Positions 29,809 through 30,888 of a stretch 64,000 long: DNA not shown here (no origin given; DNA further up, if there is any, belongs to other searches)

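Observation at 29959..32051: PorT-like small outer-membrane beta-barrel and an unassignable exported protein, translationally coupled to the T9SS cargo gene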

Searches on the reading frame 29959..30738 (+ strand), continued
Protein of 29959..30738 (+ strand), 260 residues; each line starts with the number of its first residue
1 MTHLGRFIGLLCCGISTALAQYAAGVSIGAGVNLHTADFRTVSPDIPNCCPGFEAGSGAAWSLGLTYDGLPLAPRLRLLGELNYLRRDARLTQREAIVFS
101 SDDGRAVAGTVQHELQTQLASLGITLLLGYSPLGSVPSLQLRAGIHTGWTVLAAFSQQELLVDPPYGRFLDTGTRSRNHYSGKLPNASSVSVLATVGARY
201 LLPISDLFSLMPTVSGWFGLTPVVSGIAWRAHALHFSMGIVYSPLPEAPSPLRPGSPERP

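Call 47: search_protein_families(library=pfam, alignment_id=A3, max_evalue=1)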
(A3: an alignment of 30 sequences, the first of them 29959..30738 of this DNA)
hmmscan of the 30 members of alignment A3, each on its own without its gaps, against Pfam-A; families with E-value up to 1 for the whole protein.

A. member 1, window:29959-30738:+ (260 aa): 1 family
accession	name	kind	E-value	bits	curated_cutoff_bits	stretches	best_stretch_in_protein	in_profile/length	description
PF08054.16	Leu_leader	-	0.12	12.5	25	1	1-11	1-11/28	Leucine operon leader peptide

B. families by the number of members that match (of 30 scanned): 10 families
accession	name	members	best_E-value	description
PF13568.12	OMP_b-brl_2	13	2.5e-10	Outer membrane protein beta-barrel domain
PF13505.12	OMP_b-brl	2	0.0063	Outer membrane protein beta-barrel domain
PF03349.22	Toluene_X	2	0.046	Outer membrane protein transport protein (OMPP1/FadL/TodX)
PF10677.15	DUF2490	1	0.022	Protein of unknown function (DUF2490)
PF23061.1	CUB_M02D8_5_2nd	1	0.05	M02D8_5-like, second CUB domain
PF03797.25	Autotransporter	1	0.11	Autotransporter beta-domain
PF06629.18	MipA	1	0.11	MltA-interacting protein MipA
PF08054.16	Leu_leader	1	0.12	Leucine operon leader peptide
PF00498.31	FHA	1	0.22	FHA domain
PF06480.20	FtsH_ext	1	0.94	FtsH Extracellular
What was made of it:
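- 13 of 30 stand-alone members match OMP_b-brl_2 (call 47).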

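Call 48: search_solved_structures(query=A3, max_evalue=10)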
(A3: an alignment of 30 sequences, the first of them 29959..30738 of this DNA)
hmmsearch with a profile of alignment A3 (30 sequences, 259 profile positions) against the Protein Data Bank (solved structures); distinct sequences matched with E-value up to 10: 1.
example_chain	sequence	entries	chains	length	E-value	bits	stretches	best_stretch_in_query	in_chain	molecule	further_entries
6c3l_A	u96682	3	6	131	0.8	12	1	118-163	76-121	B-cell lymphoma 6 protein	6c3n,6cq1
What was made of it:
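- Tried and rejected: Nothing meaningful (call 48).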

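Call 69: predict_structure(alignment_id=A3)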
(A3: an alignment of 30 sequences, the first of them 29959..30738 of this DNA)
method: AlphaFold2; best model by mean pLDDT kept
length: 260 residues; sequences in the alignment: 30
mean_pLDDT: 89.9   pTM: 0.82
mean pLDDT of the five models: 89.9, 89.5, 89.4, 88.6, 88.2
residues with pLDDT >= 90: 183; 70-90: 48; 50-70: 28; < 50: 1
segments of 3 or more residues with pLDDT < 50: none
pLDDT, mean of each block of 10 residues (from residue 1): 80 66 92 97 82 95 94 94 98 93 90 97 98 92 98 96 72 85 97 98 94 98 97 98 70 65
secondary structure, 60 per line:
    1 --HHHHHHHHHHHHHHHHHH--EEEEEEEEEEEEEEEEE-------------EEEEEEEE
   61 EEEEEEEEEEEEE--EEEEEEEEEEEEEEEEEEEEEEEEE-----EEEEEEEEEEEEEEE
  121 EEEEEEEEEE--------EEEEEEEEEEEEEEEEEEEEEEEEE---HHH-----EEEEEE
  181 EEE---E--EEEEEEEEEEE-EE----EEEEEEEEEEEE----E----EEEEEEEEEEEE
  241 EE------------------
elements in order: H3-20 E23-39 E53-73 E76-100 E106-130 E139-163 E175-183 E190-200 E208-219 E229-242
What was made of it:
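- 29959..30741 (+): Small outer-membrane beta-barrel, 260 aa. It has a signal peptide (...STALA|QY), a barrel probably of 8 strands, and a Pro-rich C-terminal tail (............). In most relatives that tail is the linker to two OmpA domains; here the OmpA domains are absent. AlphaFold2 pLDDT 89.9, pTM 0.82 (call 69).
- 30094..30117 (+): Family signature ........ (aa 46-53) with an invariant Cys-Cys pair. It lies in the loop between strands 1 and 2, which I infer to be extracellular loop 1. The loop position comes from the model's secondary structure (call 69); the sidedness is inference.
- On Small OmpA/OmpX-type outer-membrane beta-barrel (fold class): AlphaFold2 pLDDT 89.9 and pTM 0.82, all-beta with long hairpins (call 69).
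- Checked: It folds with mean pLDDT 89.9 and pTM 0.82 (call 69).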

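Call 72: fold_search(model_id=the predicted structure, library=pdb)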
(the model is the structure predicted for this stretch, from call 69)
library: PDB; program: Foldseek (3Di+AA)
matches with E <= 10: 848; with E <= 0.001: 56
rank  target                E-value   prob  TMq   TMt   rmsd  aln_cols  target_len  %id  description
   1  1i78_A                6.7e-07  1.00  0.36  0.33   9.1       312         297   10  CRYSTAL STRUCTURE OF OUTER MEMBRANE PROTEASE OMPT FROM ESCHERICHIA COLI (released 2001-10-03)
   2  9fzc_A                7.5e-07  1.00  0.36  0.50   8.1       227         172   14  Structure of OmpA-short in complex with nanobody Nb01 (released 2024-07-17)
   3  9nh1_A                1.0e-06  1.00  0.28  0.29  23.3       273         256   12  In situ cryo-EM structure of porin I of the Legionella Dot/Icm T4SS machine (released 2025-09-17)
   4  7xw0_A                1.1e-06  1.00  0.39  0.38  10.2       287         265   12  Crystal structure of pOmpT (released 2023-05-31)
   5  7xw0_B                1.1e-06  1.00  0.36  0.35  12.5       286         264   10  Crystal structure of pOmpT (released 2023-05-31)
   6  2x56                  1.7e-06  1.00  0.33  0.32  12.8       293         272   10  Yersinia Pestis Plasminogen Activator Pla (Native) (released 2010-07-28)
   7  1uyn                  2.0e-06  1.00  0.25  0.24  21.6       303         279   11  Translocator domain of autotransporter NalP from Neisseria meningitidis (released 2004-03-18)
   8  9a34_MODEL_1_A        2.2e-06  1.00  0.37  0.33   9.0       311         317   12  Model of E. coli OmpT by in-cell photo-crosslinking MS and deep learning (released 2023-02-24)
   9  3qrc_B                2.5e-06  1.00  0.32  0.48   8.3       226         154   11  The crystal structure of Ail, the attachment invasion locus protein of Yersinia pestis, in complex with the heparin an (released 2011-11-23)
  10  9nh1_B                4.3e-06  1.00  0.27  0.27  21.6       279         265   11  In situ cryo-EM structure of porin I of the Legionella Dot/Icm T4SS machine (released 2025-09-17)
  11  2x55                  4.5e-06  1.00  0.36  0.35   8.9       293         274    9  Yersinia Pestis Plasminogen Activator Pla (Native) (released 2010-07-28)
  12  3qrc_A                5.6e-06  1.00  0.32  0.48   8.4       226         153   11  The crystal structure of Ail, the attachment invasion locus protein of Yersinia pestis, in complex with the heparin an (released 2011-11-23)
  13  9fzd_A                5.9e-06  1.00  0.38  0.51   7.7       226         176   15  Structure of OmpA-long in complex with nanobody Nb39 (released 2024-07-17)
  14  1i78_B                6.6e-06  1.00  0.34  0.32  11.8       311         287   10  CRYSTAL STRUCTURE OF OUTER MEMBRANE PROTEASE OMPT FROM ESCHERICHIA COLI (released 2001-10-03)
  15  9nh1_C                6.6e-06  1.00  0.30  0.30  21.5       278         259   12  In situ cryo-EM structure of porin I of the Legionella Dot/Icm T4SS machine (released 2025-09-17)
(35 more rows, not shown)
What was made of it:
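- On PorP/SprF (PF11751 / TIGR03519): FadL-like 14-strand structures align poorly, with TM about 0.2 (calls 69, 72).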

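Call 73: find_homologous_proteins(query=A3, max_evalue=0.00001)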
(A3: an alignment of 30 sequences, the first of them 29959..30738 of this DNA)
Query A3 (30 sequences) (260 aa, profile of the alignment): 13 proteins with E <= 0.00001 among 8000 candidates.
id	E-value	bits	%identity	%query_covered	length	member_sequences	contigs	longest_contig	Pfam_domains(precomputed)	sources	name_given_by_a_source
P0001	7.8e-90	319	53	95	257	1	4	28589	-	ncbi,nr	ncbi:MAG: hypothetical protein NZ473_03590 [Candidatus Kapabacteria bacterium]|nr:hypothetical prote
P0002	4.3e-88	313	52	91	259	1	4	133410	-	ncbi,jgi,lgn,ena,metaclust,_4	jgi:hypothetical protein|metaclust:\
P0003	6.1e-85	302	50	91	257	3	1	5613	-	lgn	-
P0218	2.0e-83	297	27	84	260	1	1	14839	PF13568.13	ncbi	ncbi:MAG: hypothetical protein V4642_15570 [Bacteroidota bacterium]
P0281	2.2e-81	291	37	85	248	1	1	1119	-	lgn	-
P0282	1.5e-80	288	52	92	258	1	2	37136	-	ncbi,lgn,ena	-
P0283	4.3e-79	283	33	89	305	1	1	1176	-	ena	-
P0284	1.8e-74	268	29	88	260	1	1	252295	-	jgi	jgi:hypothetical protein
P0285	1.7e-69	252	30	85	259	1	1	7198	-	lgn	-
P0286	3.2e-50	189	26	90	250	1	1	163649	-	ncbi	-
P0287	7.5e-48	181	34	58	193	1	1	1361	-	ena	-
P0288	2.3e-28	117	26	54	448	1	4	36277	PF13505.13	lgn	-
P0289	2.2e-27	114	35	39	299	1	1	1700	-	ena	-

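Call 74: find_encoding_contigs(protein=P0284, flank=7000, max_places=1)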
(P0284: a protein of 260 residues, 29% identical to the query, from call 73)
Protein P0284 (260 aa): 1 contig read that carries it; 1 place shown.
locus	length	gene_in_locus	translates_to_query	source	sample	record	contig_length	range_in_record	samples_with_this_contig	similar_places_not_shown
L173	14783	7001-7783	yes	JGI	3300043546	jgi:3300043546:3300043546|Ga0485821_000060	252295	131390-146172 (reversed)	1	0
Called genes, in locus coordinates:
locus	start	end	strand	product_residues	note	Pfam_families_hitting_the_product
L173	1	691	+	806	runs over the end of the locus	PF17900:Peptidase_M1_N, PF01433:Peptidase_M1, PF13646:HEAT_2 (faint)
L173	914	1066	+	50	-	PF06945:DUF1289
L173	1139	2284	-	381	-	-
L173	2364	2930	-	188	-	PF04542:Sigma70_r2, PF08281:Sigma70_r4_2, PF04545:Sigma70_r4 (weak)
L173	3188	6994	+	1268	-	PF00092:VWA (weak), PF25174:Beta-prop_THOC3, PF25175:Beta-prop_WDR5 (weak), PF23381:Beta-prop_IFT122_1st, PF24814:WD40_Prp19, PF23414:Beta-prop_EML_2 (weak), PF25175:Beta-prop_WDR5, PF23381:Beta-prop_IFT122_1st, +15 more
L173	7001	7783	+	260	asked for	-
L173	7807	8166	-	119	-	PF00472:RF-1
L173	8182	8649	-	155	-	-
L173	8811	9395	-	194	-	PF11827:DUF3347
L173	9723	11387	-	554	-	PF19335:HMBD, PF25919:BSH_CusB, PF25973:BSH_CzcB, PF25869:3HB_CusB, PF25954:Beta-barrel_RND_2, PF25975:CzcB_C, PF11827:DUF3347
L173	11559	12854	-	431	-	PF02321:OEP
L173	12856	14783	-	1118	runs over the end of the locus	PF00873:ACR_tran, PF03176:MMPL (weak), PF00873:ACR_tran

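Call 75: find_encoding_contigs(protein=P0286, flank=7000, max_places=1)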
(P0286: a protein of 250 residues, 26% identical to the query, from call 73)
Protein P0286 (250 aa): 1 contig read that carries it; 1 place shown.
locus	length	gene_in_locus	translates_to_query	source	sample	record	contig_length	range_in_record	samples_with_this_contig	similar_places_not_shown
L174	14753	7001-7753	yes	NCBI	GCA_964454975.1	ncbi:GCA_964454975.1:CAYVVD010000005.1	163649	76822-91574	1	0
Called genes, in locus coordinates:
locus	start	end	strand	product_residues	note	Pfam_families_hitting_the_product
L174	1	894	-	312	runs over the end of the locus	PF18917:LiaI-LiaF-like_TM1, PF22570:LiaF-TM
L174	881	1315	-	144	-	PF04024:PspC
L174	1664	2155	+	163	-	PF18962:Por_Secre_tail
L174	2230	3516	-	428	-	PF02812:ELFV_dehydrog_N, PF00208:ELFV_dehydrog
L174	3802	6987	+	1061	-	PF01326:PPDK_N, PF01909:NTP_transf_2, PF18765:Polbeta (weak)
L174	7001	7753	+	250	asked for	-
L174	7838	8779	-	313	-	PF00515:TPR_1 (faint), PF07719:TPR_2 (faint), PF13174:TPR_6 (faint), PF13181:TPR_8 (faint), PF14559:TPR_19 (faint)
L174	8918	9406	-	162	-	PF18962:Por_Secre_tail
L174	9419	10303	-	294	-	PF07484:Collar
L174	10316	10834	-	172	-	PF05638:T6SS_HCP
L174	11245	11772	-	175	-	PF05638:T6SS_HCP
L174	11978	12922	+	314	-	PF05368:NmrA, PF13460:NAD_binding_10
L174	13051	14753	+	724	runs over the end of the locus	-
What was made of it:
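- One stand-alone barrel follows a protein that looks cytoplasmic (PPDK_N/NTP_transf_2; call 75). One stand-alone barrel follows a non-secreted-looking protein (call 75).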

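Call 76: find_encoding_contigs(protein=P0218, flank=7000, max_places=1)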
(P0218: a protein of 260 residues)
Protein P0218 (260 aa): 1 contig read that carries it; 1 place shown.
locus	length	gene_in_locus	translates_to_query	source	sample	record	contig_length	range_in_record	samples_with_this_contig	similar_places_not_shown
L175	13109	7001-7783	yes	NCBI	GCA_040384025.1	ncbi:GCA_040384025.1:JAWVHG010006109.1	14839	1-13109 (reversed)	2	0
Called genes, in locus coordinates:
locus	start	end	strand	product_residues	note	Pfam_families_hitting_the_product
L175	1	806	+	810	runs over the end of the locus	PF17900:Peptidase_M1_N, PF01433:Peptidase_M1, PF13646:HEAT_2 (faint)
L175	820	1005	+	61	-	PF06945:DUF1289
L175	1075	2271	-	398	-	-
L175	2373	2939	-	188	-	PF04542:Sigma70_r2, PF08281:Sigma70_r4_2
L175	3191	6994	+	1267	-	PF00092:VWA (weak), PF13519:VWA_2 (weak), PF24807:WD40_CDC20-Fz (weak), PF25174:Beta-prop_THOC3 (weak), PF25175:Beta-prop_WDR5 (weak), PF23381:Beta-prop_IFT122_1st, PF25172:Beta-prop_WDR3_2nd (weak), PF00400:WD40, +11 more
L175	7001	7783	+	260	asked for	PF13568:OMP_b-brl_2 (faint)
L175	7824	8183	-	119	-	PF00472:RF-1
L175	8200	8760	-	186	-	-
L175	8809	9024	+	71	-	-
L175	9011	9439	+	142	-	PF01850:PIN (weak), PF13470:PIN_3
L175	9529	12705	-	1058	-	PF00873:ACR_tran, PF03176:MMPL (weak)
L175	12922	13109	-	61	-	PF25967:RND-MFP_C (weak), PF25975:CzcB_C (weak), PF25989:YknX_C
